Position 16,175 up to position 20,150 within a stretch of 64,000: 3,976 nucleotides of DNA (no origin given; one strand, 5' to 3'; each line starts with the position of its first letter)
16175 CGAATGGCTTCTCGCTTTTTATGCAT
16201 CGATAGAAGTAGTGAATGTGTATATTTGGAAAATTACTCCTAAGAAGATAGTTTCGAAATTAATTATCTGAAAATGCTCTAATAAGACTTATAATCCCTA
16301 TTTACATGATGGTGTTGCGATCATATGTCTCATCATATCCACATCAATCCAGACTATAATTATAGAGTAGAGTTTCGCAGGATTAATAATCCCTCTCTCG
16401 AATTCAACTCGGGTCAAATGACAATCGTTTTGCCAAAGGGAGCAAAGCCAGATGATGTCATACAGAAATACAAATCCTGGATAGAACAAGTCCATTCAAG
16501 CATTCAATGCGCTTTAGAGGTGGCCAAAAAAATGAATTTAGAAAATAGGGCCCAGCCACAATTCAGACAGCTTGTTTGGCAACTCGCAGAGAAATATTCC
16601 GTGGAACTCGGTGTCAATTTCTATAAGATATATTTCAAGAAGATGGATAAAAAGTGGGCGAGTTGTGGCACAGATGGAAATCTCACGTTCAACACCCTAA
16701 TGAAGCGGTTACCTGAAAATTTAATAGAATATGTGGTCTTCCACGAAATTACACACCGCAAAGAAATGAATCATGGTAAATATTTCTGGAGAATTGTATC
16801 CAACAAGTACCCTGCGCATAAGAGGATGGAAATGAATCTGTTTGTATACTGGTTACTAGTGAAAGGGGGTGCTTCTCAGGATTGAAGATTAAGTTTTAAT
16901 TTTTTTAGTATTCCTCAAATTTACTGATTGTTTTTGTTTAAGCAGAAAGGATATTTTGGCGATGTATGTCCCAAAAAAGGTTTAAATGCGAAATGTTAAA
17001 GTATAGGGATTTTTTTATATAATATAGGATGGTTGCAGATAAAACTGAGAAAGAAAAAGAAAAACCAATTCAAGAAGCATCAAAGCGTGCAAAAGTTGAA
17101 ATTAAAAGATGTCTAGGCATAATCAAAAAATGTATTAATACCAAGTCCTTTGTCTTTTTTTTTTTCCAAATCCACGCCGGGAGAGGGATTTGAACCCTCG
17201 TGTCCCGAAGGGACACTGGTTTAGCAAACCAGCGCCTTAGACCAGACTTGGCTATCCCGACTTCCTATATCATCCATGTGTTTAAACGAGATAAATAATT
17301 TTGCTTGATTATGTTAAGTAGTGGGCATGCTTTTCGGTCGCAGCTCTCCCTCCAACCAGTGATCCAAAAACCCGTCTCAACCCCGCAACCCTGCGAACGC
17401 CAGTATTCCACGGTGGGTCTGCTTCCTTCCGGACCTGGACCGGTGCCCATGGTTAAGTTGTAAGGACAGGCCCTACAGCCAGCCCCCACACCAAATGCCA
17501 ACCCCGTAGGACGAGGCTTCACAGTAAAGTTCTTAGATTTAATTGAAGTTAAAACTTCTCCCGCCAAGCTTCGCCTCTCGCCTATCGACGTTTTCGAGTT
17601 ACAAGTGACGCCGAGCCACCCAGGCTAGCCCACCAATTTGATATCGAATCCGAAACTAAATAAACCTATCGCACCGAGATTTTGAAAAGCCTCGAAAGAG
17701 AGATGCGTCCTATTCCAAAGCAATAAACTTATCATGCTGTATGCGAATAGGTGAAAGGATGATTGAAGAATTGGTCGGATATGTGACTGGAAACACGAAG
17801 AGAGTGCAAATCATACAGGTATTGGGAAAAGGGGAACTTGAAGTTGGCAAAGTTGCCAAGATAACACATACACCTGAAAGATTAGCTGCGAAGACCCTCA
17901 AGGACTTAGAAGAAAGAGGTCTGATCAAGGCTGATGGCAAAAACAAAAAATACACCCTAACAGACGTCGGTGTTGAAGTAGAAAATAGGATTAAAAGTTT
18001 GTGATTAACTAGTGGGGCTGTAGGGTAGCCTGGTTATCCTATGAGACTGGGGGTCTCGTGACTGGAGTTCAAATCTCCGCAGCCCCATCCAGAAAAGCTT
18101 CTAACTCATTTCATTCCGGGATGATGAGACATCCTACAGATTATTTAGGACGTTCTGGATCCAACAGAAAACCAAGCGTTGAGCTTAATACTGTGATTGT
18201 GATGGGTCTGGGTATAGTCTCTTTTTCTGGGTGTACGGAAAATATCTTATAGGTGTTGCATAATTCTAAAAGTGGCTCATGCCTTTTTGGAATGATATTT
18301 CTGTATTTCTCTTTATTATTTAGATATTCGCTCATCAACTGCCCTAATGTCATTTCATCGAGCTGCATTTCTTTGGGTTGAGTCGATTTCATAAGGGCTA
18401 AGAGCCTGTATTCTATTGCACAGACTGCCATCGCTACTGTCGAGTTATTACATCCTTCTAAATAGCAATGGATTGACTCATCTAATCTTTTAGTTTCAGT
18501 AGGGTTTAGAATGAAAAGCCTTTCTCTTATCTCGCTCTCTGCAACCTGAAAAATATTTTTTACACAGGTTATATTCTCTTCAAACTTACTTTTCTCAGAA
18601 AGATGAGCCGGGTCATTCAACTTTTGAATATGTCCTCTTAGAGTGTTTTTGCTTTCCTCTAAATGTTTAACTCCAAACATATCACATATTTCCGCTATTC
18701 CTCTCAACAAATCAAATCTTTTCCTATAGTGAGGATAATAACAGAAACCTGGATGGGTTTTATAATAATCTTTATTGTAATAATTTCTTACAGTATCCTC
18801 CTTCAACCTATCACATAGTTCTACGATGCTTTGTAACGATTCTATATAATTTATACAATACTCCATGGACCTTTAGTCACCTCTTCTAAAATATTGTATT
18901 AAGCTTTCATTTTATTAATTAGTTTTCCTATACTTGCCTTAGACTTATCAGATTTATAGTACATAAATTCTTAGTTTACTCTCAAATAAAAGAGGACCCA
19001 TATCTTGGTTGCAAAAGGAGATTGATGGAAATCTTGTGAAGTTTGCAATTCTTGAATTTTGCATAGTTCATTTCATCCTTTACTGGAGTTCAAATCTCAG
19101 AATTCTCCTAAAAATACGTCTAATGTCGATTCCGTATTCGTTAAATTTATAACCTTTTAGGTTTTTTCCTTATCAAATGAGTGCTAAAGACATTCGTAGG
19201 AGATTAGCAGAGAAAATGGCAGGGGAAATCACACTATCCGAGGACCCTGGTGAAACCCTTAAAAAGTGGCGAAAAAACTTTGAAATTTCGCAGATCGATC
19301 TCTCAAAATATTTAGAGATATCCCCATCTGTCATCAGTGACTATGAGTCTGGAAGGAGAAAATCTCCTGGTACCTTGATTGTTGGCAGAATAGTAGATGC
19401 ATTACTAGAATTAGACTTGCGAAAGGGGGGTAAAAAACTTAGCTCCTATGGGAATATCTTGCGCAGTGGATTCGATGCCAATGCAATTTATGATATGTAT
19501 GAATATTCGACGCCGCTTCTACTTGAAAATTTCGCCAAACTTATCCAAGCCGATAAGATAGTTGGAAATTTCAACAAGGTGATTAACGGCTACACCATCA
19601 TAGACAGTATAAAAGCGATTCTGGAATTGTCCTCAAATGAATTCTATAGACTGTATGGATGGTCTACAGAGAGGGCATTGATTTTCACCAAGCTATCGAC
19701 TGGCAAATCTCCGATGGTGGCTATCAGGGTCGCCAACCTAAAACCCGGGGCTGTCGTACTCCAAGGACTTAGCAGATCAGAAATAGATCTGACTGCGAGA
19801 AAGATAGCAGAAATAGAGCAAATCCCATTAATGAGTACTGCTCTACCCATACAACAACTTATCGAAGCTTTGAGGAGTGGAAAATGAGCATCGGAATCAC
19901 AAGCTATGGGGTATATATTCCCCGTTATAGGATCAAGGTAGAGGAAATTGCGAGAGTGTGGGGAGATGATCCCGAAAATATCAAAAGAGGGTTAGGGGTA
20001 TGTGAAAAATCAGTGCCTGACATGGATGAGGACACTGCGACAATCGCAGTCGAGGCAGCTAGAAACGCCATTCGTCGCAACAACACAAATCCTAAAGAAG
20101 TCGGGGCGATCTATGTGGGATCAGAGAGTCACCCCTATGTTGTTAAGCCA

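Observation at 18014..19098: Integrated-element remnant of about 1 kb at tRNA-Pro, marked by a 17-bp att-like direct repeat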

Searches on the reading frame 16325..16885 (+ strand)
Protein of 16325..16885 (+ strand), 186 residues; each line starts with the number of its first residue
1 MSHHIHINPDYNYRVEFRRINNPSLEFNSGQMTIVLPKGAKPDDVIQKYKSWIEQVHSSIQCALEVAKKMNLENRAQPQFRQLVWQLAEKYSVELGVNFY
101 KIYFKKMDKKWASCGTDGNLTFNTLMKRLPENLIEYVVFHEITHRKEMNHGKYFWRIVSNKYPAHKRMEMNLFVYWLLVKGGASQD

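Call 6: search_protein_families(library=pfam, proteins=[window:16325-16885:+], max_evalue=0.1)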
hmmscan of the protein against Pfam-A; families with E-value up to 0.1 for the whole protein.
window:16325-16885:+ (186 aa): 2 families
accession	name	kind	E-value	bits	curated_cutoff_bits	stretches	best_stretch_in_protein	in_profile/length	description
PF01863.23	YgjP-like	-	2.5e-26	93.4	26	1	68-171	100-203/207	YgjP-like, metallopeptidase domain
PF12388.14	Peptidase_M57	-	0.028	14.6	21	1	121-159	120-158/212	Dual-action HEIGH metallo-peptidase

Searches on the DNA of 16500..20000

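Call 8: search_rna_families(source=window, start=16500, end=20000, threshold=evalue, max_evalue=1)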
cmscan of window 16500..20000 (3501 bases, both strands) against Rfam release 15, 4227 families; matches with E-value up to 1: 5.
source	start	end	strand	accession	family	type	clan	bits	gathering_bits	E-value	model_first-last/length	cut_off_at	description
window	17319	17635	-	RF01857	Archaea_SRP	Gene;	CL00003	207.3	96.5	7.8e-51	1-317/317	no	Archaeal signal recognition particle RNA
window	17175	17261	-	RF00005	tRNA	Gene; tRNA;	CL00001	57.2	29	5.7e-11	1-71/71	no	tRNA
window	18014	18087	+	RF00005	tRNA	Gene; tRNA;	CL00001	51.5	29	2.2e-09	1-71/71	no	tRNA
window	17178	17224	+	RF04351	Plastid-psbl-rps4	Cis-reg;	-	31.2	68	0.00074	1-53/53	no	Plastid-psbl-rps4 3UTR RNA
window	18043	18086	+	RF01684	mascRNA-menRNA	Gene;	-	21.3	42.5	0.52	1-56/56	no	MALAT1-associated small cytoplasmic RNA/MEN beta RNA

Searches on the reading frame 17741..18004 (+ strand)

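Call 6: search_protein_families(library=pfam, proteins=[window:17741-18004:+], max_evalue=0.1)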
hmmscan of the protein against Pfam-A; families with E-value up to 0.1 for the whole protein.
window:17741-18004:+ (87 aa): 12 families
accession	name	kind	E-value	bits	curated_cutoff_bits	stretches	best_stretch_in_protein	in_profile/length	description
PF25213.1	HVO_A0261_N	-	1.6e-05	25.1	35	1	13-86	5-76/86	HVO_A0261 N-terminal domain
PF14947.12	HTH_45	-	0.00082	19.8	25.5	1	45-85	32-70/77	Winged helix-turn-helix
PF01978.25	TrmB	-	0.0009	19.5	25.6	1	27-74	17-65/68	Sugar-specific transcriptional regulator TrmB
PF13463.12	HTH_27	-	0.0019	18.9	22.2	1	22-77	6-68/68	Winged helix DNA-binding domain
PF01638.23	HxlR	-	0.0025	18.1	20.8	1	22-86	8-78/91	HxlR-like helix-turn-helix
PF24270.1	HTH_Cmi2_C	-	0.016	15.9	27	1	10-67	66-123/125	Cmi2, C-terminal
PF01022.26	HTH_5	-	0.016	15.5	22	1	20-63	3-46/47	Bacterial regulatory protein, arsR family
PF02082.26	Rrf2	-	0.051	14.2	30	1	30-74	21-66/132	Iron-dependent Transcriptional regulator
PF12802.13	MarR_2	-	0.073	13.7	27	1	22-64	8-54/61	MarR family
PF22665.2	DUF6293_C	-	0.082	13.8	27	0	18-79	30-96/101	DUF6293 C-terminal winged helix domain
PF12840.13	HTH_20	-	0.097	13.1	27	0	21-63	6-49/51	Helix-turn-helix domain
PF13545.12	HTH_Crp_2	-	0.098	13.1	27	0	49-76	39-64/70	Crp-like helix-turn-helix domain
